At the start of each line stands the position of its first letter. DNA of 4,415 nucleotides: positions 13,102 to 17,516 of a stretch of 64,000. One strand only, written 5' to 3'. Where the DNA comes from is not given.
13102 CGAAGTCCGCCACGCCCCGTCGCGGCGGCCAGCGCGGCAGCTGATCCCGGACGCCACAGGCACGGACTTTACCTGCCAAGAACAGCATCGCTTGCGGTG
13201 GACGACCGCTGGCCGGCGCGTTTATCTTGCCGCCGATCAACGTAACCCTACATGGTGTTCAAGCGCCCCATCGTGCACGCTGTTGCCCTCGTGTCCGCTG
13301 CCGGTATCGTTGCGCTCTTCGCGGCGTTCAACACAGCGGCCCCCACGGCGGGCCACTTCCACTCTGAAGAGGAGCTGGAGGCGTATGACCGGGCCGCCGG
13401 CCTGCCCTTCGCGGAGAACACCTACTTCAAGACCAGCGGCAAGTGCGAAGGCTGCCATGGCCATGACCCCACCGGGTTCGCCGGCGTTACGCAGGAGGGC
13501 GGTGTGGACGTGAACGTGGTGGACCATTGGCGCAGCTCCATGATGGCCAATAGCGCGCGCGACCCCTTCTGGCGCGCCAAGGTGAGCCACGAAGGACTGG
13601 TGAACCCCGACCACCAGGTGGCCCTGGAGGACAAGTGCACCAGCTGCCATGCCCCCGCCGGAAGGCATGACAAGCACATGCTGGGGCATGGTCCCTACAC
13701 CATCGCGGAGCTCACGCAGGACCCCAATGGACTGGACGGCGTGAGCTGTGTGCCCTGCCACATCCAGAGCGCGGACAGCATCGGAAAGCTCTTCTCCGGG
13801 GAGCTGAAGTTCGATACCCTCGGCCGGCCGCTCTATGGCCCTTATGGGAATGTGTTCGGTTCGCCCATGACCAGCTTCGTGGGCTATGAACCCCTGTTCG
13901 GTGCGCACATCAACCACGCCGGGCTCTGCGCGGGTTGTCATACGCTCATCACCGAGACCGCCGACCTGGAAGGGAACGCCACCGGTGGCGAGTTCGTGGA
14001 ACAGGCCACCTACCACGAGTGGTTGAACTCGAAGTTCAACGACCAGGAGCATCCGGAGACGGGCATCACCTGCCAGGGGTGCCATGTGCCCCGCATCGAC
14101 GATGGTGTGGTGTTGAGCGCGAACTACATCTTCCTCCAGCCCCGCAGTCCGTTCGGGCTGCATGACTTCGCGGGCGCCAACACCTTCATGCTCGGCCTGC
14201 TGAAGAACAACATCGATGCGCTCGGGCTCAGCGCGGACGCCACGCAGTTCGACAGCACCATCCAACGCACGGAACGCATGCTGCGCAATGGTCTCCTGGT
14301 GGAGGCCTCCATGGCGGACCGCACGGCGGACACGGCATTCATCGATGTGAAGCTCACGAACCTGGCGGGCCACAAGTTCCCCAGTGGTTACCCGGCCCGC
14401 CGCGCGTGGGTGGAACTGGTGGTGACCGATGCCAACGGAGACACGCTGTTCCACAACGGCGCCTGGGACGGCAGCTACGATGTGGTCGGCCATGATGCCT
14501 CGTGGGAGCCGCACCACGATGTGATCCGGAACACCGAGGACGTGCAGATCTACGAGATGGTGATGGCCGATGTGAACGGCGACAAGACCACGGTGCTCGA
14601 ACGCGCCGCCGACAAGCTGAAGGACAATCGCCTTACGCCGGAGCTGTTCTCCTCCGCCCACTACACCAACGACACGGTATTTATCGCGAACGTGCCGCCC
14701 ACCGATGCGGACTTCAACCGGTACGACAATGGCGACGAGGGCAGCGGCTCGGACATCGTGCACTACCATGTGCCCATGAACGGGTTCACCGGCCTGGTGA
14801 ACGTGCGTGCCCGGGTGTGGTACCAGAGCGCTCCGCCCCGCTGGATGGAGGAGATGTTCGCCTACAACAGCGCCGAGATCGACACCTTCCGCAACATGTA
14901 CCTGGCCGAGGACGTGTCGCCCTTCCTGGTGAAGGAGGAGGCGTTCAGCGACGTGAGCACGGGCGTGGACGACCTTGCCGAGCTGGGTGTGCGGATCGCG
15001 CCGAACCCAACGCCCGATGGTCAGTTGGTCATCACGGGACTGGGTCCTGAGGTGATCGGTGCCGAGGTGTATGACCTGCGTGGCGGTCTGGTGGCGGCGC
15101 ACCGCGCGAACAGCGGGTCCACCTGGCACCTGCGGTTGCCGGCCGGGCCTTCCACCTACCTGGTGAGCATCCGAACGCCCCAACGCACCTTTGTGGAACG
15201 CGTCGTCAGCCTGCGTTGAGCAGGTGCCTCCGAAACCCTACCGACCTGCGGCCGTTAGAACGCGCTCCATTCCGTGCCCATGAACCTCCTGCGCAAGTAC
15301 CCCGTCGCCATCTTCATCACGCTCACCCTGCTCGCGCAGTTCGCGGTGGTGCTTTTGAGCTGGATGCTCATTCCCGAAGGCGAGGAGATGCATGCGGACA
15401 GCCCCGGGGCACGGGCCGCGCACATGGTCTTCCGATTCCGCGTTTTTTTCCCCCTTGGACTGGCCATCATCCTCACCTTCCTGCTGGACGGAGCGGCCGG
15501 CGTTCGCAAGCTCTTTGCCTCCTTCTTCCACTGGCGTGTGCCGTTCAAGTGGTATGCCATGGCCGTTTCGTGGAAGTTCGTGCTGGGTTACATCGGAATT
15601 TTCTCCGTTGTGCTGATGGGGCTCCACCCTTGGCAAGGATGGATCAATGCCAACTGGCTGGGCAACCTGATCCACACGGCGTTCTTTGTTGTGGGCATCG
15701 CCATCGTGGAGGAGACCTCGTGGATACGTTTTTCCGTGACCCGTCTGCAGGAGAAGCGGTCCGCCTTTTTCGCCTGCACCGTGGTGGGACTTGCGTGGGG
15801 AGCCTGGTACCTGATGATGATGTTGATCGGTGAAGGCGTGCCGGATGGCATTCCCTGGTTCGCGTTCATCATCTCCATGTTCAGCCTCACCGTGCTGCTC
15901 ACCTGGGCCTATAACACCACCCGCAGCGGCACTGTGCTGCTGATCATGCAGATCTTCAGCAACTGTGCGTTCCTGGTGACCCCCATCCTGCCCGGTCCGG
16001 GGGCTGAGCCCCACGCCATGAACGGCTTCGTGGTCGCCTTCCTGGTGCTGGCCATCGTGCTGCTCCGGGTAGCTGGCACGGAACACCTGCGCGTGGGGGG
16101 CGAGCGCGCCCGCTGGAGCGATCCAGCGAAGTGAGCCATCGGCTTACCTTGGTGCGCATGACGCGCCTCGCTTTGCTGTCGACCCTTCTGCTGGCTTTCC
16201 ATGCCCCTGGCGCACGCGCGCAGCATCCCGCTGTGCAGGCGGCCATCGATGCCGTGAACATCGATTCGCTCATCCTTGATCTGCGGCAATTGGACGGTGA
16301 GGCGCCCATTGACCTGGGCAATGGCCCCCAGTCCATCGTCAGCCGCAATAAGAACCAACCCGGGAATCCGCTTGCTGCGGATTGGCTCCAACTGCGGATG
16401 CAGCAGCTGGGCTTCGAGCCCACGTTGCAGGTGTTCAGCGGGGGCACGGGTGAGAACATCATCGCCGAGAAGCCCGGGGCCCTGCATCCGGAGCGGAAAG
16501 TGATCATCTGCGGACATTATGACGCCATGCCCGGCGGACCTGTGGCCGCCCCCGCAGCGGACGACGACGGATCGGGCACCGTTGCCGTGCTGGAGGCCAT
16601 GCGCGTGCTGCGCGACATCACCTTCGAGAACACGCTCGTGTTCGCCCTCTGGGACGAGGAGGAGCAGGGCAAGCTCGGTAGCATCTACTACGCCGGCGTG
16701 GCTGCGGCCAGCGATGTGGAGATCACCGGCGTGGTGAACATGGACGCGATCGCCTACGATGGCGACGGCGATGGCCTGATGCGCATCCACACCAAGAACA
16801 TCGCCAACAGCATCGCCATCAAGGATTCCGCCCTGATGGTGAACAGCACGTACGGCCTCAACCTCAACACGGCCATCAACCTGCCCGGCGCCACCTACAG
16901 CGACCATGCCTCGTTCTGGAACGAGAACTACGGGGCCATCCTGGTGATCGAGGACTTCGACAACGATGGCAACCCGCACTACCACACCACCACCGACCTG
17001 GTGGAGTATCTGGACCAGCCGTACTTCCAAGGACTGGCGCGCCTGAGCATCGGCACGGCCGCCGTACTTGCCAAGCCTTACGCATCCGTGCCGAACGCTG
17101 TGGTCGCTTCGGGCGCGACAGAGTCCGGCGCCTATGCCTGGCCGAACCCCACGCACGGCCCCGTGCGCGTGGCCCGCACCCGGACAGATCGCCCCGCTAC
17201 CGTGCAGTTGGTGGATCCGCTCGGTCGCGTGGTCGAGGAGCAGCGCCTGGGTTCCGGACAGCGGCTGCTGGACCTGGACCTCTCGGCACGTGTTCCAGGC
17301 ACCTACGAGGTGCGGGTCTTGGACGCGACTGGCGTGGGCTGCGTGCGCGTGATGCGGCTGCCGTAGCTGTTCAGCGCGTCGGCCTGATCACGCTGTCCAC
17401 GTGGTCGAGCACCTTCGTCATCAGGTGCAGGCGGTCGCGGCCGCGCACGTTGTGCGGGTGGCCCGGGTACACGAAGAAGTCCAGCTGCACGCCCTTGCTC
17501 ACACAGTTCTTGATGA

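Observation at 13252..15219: Penta-heme c-type cytochrome exported by the type IX secretion system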

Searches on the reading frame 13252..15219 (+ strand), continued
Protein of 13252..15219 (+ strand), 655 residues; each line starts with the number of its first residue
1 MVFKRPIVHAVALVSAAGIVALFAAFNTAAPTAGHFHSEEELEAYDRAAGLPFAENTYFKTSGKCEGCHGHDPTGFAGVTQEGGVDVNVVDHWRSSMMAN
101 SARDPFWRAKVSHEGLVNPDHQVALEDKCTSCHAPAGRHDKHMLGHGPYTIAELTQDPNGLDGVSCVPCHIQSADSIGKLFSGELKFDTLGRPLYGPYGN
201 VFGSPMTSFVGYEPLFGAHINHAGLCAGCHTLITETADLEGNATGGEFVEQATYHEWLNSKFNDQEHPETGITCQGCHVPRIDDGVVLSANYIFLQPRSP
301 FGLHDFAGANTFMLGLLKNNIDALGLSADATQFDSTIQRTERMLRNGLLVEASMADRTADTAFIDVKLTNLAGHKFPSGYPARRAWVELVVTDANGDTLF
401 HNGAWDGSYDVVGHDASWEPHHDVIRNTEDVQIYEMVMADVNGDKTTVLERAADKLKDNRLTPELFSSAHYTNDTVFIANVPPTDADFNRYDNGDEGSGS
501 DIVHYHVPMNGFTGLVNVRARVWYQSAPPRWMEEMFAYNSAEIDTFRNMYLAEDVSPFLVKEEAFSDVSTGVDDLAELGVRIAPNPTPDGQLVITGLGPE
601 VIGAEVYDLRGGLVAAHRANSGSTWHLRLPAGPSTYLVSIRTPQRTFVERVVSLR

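Call 90: search_protein_families(library=pfam, proteins=[L001:13213-13833:-, L003:13235-13891:-, L001:16132-17211:-], max_evalue=0.01)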
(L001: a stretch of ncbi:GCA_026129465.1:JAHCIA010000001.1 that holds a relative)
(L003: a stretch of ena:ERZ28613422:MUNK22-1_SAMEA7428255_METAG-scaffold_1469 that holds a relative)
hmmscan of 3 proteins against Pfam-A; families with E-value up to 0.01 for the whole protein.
L001:13213-13833:- (206 aa): 2 families
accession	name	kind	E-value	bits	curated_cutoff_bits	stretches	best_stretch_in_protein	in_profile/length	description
PF00127.26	Copper-bind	-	4.4e-07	30.7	21.2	1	37-116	14-98/99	Copper binding proteins, plastocyanin/azurin family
PF18962.6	Por_Secre_tail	-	1.4e-06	29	27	1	133-196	1-67/75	Secretion system C-terminal sorting domain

L003:13235-13891:- (218 aa): 2 families
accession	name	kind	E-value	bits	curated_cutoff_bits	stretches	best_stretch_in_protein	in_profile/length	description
PF18962.6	Por_Secre_tail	-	0.00027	21.6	27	1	144-204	1-63/75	Secretion system C-terminal sorting domain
PF00127.26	Copper-bind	-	0.0016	19.2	21.2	1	47-127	13-98/99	Copper binding proteins, plastocyanin/azurin family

L001:16132-17211:- (359 aa): 4 families
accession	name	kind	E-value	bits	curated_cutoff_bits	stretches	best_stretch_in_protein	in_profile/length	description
PF03150.19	CCP_MauG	-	9.6e-61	205.2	25.6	2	65-210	2-146/149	Di-haem cytochrome c peroxidase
PF00034.26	Cytochrom_C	-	6.9e-06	27.7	21.3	1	222-344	3-89/90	Cytochrome c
PF09086.16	DUF1924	-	0.0063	17.3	22.5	0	68-93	9-35/96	Domain of unknown function (DUF1924)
PF21419.2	RoxA-like_Cyt-c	-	0.0087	16.1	26.7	0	274-302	2-30/39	RoxA-like, cytochrome c-like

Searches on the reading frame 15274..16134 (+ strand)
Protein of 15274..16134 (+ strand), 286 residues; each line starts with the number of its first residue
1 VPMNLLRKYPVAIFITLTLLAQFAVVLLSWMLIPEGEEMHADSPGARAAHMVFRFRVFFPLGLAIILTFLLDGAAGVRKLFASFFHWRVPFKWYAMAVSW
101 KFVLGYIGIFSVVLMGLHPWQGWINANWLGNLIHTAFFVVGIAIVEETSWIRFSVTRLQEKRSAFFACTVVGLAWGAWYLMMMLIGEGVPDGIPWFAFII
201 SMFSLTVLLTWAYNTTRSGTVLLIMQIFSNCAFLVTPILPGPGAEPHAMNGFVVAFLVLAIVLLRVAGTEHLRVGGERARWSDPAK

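Call 7: search_protein_families(library=pfam, proteins=[window:15274-16134:+], max_evalue=0.001)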
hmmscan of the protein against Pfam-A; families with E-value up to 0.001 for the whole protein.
window:15274-16134:+ (286 aa): 1 family
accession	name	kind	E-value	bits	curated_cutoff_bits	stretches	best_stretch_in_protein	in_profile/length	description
PF02517.21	Rce1-like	-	2.5e-06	28.1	22.4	1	131-231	4-92/93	Type II CAAX prenyl endopeptidase Rce1-like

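Call 56: search_protein_families(library=ncbifam, proteins=[window:15274-16134:+], max_evalue=0.0001)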
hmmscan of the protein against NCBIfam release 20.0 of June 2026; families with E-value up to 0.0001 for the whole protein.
window:15274-16134:+ (286 aa): 0 families

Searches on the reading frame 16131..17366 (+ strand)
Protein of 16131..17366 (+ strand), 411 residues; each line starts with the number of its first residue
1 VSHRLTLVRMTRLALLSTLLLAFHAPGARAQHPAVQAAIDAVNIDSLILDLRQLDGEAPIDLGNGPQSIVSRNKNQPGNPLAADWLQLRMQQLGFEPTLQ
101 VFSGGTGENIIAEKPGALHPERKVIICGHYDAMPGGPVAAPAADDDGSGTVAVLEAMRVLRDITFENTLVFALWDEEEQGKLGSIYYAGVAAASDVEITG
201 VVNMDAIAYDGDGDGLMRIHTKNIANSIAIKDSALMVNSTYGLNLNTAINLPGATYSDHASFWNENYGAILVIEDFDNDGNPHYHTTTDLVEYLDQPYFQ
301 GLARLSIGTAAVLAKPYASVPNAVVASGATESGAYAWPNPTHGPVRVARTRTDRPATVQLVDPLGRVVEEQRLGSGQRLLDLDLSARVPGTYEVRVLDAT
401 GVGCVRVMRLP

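Call 7: search_protein_families(library=pfam, proteins=[window:16131-17366:+], max_evalue=0.001)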
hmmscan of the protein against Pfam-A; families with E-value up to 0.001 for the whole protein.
window:16131-17366:+ (411 aa): 3 families
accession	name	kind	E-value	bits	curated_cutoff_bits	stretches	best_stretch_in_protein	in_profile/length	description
PF04389.22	Peptidase_M28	-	1.8e-29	103.3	21.3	1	109-305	1-188/193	Peptidase family M28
PF01546.33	Peptidase_M20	-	4.2e-05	24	24.6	1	127-359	3-128/206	Peptidase family M20/M25/M40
PF18962.6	Por_Secre_tail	-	8.4e-05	23.2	27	1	337-399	2-65/75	Secretion system C-terminal sorting domain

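Call 56: search_protein_families(library=ncbifam, proteins=[window:16131-17366:+], max_evalue=0.0001)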
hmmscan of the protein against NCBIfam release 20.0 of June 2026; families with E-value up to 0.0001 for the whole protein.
window:16131-17366:+ (411 aa): 2 families
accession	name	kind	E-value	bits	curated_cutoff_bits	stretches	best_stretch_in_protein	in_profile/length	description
NF045908.1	AminopepLapALeg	equivalog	8.1e-15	54.5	600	1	123-314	206-394/396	aminopeptidase LapA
TIGR01910.1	DapE-ArgE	subfamily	9.8e-06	25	217.6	0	143-211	103-175/373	ArgE/DapE family deacylase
